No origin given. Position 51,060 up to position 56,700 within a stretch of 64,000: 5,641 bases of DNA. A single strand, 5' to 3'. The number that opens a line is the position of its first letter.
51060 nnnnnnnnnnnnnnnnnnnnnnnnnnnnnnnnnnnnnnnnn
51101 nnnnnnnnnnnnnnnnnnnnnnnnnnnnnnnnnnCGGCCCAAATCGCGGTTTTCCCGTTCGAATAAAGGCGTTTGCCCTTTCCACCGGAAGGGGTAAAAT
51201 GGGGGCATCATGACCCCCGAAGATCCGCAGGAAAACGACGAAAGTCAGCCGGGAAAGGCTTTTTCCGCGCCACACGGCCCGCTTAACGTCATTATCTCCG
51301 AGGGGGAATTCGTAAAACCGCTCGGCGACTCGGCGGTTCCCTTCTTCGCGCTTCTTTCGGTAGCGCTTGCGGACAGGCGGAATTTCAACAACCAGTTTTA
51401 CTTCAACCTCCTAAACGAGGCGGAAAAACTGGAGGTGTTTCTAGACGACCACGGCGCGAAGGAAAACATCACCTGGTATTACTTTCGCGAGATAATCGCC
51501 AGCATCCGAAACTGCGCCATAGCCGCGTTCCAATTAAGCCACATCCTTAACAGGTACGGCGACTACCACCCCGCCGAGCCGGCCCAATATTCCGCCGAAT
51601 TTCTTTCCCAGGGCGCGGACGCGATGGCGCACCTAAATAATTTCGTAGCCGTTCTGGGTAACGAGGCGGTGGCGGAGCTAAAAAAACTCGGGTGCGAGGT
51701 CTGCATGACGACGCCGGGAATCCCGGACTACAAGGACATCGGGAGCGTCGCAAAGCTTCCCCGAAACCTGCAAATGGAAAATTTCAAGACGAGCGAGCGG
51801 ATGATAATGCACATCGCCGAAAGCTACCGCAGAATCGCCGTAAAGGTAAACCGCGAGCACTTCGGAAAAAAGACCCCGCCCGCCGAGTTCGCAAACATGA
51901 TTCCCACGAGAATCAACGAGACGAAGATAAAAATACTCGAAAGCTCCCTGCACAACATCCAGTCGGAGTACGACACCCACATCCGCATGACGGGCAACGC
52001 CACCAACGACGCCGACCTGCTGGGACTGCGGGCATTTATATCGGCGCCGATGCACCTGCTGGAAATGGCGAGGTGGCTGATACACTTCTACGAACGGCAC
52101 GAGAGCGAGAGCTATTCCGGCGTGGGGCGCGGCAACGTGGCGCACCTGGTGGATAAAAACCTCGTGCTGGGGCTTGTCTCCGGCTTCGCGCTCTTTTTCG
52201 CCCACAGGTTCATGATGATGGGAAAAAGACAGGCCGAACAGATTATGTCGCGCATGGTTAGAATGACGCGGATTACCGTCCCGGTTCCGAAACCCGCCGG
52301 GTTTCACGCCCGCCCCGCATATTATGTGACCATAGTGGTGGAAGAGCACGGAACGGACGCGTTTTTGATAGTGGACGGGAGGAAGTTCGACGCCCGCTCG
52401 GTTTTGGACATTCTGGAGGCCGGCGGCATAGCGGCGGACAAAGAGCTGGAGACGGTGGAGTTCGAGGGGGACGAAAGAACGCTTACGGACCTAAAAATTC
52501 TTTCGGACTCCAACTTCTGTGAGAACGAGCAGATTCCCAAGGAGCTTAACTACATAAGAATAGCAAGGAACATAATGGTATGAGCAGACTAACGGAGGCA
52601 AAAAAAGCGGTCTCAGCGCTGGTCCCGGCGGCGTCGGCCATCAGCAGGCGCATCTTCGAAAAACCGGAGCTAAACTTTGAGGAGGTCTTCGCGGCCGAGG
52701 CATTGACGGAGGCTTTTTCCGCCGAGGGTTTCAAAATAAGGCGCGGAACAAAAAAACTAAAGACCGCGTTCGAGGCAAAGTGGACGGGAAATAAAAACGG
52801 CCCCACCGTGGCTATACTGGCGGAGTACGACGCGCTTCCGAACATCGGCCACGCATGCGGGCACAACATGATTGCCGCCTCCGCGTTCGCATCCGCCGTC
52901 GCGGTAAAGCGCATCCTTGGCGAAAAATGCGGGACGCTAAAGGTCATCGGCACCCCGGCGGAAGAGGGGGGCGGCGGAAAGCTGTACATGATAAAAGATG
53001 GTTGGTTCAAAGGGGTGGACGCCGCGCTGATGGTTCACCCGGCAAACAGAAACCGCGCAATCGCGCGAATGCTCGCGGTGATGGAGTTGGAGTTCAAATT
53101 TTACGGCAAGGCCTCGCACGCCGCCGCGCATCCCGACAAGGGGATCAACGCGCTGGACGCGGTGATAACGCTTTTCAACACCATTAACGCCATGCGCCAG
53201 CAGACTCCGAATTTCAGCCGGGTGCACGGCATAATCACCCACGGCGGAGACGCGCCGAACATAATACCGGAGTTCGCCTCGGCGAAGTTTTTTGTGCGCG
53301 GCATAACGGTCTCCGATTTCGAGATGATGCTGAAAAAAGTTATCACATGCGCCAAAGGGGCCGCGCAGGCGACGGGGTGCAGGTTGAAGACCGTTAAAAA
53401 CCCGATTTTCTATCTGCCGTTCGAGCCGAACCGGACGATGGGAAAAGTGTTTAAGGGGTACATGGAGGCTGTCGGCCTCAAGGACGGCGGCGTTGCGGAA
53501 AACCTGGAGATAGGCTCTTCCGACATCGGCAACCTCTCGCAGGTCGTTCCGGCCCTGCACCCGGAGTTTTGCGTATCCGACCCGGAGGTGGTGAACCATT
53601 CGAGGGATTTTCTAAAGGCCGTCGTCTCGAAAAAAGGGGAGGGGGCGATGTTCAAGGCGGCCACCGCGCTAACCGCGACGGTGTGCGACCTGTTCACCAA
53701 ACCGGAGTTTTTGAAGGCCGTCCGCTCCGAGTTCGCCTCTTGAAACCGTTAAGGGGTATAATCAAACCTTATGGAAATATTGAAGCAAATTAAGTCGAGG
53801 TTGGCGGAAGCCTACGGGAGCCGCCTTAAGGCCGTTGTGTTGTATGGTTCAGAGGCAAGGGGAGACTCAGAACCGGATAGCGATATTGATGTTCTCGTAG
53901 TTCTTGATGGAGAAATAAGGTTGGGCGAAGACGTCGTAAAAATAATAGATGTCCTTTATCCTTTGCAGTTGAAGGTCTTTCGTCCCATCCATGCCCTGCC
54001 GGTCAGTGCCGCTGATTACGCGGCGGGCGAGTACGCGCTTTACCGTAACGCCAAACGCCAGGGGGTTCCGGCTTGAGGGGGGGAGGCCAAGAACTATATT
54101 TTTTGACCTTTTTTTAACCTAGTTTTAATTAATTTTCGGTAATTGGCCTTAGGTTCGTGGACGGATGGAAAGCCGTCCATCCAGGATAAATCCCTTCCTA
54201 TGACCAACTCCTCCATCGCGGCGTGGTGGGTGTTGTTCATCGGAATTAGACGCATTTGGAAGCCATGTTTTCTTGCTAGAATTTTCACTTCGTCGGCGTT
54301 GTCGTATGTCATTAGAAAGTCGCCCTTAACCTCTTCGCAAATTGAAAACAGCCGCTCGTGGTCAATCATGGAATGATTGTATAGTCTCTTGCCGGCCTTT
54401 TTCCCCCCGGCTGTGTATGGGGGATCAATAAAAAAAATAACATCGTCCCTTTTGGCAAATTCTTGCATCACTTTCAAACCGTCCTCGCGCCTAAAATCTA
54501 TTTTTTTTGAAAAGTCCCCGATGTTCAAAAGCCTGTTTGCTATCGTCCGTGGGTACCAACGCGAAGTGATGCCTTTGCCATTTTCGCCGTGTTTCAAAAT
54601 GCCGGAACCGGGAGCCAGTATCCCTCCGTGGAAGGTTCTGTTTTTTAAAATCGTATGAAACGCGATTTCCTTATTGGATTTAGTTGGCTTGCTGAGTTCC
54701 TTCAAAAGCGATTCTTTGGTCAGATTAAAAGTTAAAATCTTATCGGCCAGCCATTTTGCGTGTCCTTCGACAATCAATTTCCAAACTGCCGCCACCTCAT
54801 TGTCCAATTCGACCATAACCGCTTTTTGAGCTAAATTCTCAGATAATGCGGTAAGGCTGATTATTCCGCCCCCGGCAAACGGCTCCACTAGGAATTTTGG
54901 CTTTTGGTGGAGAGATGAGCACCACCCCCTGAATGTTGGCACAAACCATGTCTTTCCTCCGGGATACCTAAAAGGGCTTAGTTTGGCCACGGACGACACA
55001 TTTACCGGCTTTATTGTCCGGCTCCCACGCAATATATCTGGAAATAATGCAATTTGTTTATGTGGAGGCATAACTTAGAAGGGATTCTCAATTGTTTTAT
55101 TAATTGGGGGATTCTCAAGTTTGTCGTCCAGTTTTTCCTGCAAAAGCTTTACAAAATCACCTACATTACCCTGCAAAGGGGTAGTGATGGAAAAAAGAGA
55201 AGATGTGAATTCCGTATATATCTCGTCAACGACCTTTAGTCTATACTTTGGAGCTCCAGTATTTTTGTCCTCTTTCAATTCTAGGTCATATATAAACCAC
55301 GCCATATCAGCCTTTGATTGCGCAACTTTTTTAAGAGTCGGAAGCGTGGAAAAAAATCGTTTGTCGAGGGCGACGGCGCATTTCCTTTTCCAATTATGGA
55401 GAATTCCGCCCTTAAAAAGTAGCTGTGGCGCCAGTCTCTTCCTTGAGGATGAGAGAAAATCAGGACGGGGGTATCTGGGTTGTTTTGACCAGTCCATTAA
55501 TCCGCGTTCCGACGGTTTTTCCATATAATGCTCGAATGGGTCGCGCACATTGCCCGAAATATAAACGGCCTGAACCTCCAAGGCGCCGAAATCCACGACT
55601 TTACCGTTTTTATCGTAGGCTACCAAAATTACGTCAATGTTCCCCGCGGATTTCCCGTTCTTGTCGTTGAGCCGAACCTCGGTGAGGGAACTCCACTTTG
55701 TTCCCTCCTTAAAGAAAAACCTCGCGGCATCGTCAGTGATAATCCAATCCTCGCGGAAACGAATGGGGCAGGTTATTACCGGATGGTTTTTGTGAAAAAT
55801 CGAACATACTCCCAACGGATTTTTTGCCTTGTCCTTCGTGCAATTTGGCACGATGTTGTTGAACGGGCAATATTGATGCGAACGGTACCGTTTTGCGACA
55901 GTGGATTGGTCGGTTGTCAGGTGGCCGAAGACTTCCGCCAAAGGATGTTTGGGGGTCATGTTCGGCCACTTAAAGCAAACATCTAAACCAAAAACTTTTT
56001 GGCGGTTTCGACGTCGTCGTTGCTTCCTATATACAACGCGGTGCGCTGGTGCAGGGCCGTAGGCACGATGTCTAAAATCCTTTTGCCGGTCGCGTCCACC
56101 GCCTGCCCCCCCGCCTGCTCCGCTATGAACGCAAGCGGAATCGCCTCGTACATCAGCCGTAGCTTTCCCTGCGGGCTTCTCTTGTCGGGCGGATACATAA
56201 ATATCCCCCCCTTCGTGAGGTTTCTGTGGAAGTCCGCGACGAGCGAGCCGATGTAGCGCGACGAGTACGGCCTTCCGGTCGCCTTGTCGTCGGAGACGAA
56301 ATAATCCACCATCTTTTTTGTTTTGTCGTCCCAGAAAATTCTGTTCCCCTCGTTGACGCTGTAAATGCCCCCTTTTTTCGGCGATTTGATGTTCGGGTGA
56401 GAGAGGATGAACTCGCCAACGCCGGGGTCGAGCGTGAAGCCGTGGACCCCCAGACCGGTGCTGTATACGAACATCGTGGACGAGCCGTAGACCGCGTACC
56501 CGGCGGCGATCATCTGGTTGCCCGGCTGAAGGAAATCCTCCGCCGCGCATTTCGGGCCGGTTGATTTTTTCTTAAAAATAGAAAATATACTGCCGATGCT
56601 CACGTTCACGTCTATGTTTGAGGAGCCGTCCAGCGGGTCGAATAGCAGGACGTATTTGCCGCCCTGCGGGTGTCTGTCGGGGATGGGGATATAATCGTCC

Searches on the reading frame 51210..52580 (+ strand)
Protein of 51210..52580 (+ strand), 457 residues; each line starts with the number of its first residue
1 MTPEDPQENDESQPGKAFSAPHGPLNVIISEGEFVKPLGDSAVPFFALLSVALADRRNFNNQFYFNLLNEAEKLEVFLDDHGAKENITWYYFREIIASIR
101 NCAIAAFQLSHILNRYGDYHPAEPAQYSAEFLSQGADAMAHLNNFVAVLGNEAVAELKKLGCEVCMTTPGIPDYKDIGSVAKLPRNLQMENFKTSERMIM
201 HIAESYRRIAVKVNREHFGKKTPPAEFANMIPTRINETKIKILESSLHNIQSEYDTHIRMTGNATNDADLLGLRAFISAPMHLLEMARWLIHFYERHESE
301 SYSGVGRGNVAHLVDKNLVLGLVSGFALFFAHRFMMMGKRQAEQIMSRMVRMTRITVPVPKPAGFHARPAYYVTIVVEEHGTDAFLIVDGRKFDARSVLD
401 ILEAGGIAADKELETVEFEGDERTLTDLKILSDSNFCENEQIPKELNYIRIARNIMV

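Call 86: search_protein_families(library=pfam, proteins=[window:51210-52580:+], max_evalue=0.00001)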
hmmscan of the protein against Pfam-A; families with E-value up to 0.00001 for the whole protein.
window:51210-52580:+ (457 aa): 0 families

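Call 88: search_protein_families(library=pfam, proteins=[window:51210-52580:+], max_evalue=0.01)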
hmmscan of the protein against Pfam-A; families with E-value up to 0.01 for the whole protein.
window:51210-52580:+ (457 aa): 1 family
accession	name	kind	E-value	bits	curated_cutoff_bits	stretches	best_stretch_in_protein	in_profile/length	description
PF00381.24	PTS-HPr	-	0.001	19.5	23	1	356-420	4-65/81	PTS HPr component phosphorylation site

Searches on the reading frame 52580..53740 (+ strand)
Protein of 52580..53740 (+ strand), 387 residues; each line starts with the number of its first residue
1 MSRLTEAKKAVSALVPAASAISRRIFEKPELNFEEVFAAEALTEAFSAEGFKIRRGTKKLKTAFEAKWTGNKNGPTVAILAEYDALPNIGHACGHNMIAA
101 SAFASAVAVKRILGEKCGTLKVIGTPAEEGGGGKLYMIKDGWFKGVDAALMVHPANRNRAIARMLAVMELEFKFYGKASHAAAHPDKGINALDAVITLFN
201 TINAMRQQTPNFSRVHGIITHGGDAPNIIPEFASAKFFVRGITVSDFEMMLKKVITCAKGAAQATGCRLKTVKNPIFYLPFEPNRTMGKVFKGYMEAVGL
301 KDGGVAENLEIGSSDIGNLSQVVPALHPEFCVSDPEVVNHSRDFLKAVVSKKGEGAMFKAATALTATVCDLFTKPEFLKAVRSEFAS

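Call 86: search_protein_families(library=pfam, proteins=[window:52580-53740:+], max_evalue=0.00001)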
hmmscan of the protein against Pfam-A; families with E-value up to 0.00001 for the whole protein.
window:52580-53740:+ (387 aa): 2 families
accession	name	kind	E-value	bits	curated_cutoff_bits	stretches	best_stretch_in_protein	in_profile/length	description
PF07687.19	M20_dimer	-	2.4e-11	44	21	1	168-259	7-100/107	Peptidase dimerisation domain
PF01546.33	Peptidase_M20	-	7.5e-09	36.2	24.6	1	83-192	6-136/206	Peptidase family M20/M25/M40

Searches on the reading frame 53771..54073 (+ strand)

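Call 86: search_protein_families(library=pfam, proteins=[window:53771-54073:+], max_evalue=0.00001)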
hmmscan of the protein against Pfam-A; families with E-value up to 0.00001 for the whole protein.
window:53771-54073:+ (101 aa): 2 families
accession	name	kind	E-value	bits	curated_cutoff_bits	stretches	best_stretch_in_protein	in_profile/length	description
PF01909.29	NTP_transf_2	-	3e-10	40.8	21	1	4-62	1-61/93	Nucleotidyltransferase domain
PF18765.7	Polbeta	-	8.7e-08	32.7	26.9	1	8-53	4-47/93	Polymerase beta, Nucleotidyltransferase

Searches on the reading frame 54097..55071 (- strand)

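Call 86: search_protein_families(library=pfam, proteins=[window:54097-55071:-], max_evalue=0.00001)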
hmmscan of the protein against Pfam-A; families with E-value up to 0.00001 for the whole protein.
window:54097-55071:- (325 aa): 2 families
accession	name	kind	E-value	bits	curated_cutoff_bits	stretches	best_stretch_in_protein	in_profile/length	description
PF02086.21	MethyltransfD12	-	5.1e-10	40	22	0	203-265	169-238/253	D12 class N6 adenine-specific DNA methyltransferase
PF03602.21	Cons_hypoth95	-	1.6e-06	28.3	24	0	59-99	43-82/182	Conserved hypothetical protein 95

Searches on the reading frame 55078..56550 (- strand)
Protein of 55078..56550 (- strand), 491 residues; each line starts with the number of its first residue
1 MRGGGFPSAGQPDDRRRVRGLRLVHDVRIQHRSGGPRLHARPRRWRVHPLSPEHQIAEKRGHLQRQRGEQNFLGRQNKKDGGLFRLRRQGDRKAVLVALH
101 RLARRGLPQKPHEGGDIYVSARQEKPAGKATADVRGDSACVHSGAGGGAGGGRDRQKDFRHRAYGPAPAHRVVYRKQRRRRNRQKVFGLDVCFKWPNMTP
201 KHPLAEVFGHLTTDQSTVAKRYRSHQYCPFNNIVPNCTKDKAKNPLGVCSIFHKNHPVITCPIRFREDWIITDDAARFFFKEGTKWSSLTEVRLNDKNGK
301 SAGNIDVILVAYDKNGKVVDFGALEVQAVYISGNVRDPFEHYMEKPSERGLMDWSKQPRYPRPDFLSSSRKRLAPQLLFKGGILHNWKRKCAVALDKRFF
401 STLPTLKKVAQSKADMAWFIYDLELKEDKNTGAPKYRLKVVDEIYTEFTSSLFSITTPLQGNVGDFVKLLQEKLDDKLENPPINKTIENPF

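Call 86: search_protein_families(library=pfam, proteins=[window:55078-56550:-], max_evalue=0.00001)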
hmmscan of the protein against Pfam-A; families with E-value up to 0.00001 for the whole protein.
window:55078-56550:- (491 aa): 1 family
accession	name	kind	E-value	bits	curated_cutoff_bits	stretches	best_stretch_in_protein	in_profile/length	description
PF12183.14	NotI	-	1.4e-63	214.8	22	1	221-432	9-234/238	Restriction endonuclease NotI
